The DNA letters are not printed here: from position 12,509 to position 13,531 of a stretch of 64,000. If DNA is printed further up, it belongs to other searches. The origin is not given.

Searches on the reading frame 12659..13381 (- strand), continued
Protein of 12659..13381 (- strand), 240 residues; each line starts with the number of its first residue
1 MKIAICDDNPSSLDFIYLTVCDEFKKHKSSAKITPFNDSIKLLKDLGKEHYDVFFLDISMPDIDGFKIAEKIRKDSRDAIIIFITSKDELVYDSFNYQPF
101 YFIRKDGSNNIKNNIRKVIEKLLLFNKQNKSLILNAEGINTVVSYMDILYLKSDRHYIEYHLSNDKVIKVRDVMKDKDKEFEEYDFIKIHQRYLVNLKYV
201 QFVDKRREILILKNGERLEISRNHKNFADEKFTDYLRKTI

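Call 58: search_solved_structures(query=window:12659-13381:-, max_evalue=0.001, show_alignments=3)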
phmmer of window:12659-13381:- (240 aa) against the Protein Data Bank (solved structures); distinct sequences matched with E-value up to 0.001: 25.
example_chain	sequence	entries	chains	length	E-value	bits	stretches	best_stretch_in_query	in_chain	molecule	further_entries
2qv0_A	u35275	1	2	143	8.8e-09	38.5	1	27-118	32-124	Protein mrkE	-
3a0r_B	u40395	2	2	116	2.8e-07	33.6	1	32-119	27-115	Response regulator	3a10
3a0u_A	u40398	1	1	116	3.7e-07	33.2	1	32-119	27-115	Response regulator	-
6m8o_A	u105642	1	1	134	1.4e-06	31.3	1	41-119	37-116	DNA-binding response regulator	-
4cbv_A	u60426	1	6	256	4e-06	29.8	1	28-222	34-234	COME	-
1nxo_A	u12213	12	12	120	2.8e-05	27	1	3-89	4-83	DNA-binding response regulator | Response regulator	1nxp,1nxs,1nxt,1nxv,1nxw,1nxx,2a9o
6eb7_A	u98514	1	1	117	3e-05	27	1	3-89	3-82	DNA-binding response regulator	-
8fk2_A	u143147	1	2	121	3.5e-05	26.7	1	3-89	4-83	Putative response regulator CovR VicR-like protein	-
8phx_A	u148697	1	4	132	4.9e-05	26.3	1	47-121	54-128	Histidine protein kinase SLN1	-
2ayz_A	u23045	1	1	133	6.7e-05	25.8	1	35-85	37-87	Sensor kinase protein rcsC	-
4mld_A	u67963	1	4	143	0.00016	24.6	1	28-127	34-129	Response regulator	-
1dz3_A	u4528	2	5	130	0.00019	24.3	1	2-121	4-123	Stage 0 sporulation protein A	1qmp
9xzo_A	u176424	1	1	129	0.0002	24.2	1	40-119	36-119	De novo protein M1X0B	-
6is3_C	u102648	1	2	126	0.00024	24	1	44-93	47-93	Response regulator ArlR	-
2ayx_A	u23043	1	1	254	0.00024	24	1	35-85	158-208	Sensor kinase protein rcsC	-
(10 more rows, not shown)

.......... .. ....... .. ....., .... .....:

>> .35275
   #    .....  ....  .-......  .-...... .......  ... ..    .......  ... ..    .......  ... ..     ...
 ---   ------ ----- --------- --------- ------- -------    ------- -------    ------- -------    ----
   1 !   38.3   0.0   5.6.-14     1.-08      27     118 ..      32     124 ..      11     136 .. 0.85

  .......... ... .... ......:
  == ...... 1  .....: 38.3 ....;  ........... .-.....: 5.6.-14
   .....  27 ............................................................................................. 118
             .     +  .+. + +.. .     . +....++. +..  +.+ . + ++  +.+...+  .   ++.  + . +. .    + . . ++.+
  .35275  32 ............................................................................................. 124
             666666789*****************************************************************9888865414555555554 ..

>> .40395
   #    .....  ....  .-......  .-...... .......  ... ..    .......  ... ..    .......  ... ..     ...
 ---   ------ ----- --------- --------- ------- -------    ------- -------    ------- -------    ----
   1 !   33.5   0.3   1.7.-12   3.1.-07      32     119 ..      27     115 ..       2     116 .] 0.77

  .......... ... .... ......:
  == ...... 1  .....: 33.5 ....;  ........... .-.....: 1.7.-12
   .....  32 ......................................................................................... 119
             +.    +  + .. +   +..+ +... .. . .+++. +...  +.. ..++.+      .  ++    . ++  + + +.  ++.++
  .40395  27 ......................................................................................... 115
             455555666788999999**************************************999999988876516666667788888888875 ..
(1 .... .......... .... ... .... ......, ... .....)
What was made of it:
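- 12659..13381 (-): AgrA-like response regulator (receiver plus LytTR domain, 240 aa), the presumed binder of the repeats. Full-length similarity to ComE, PDB 4cbv (call 58).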
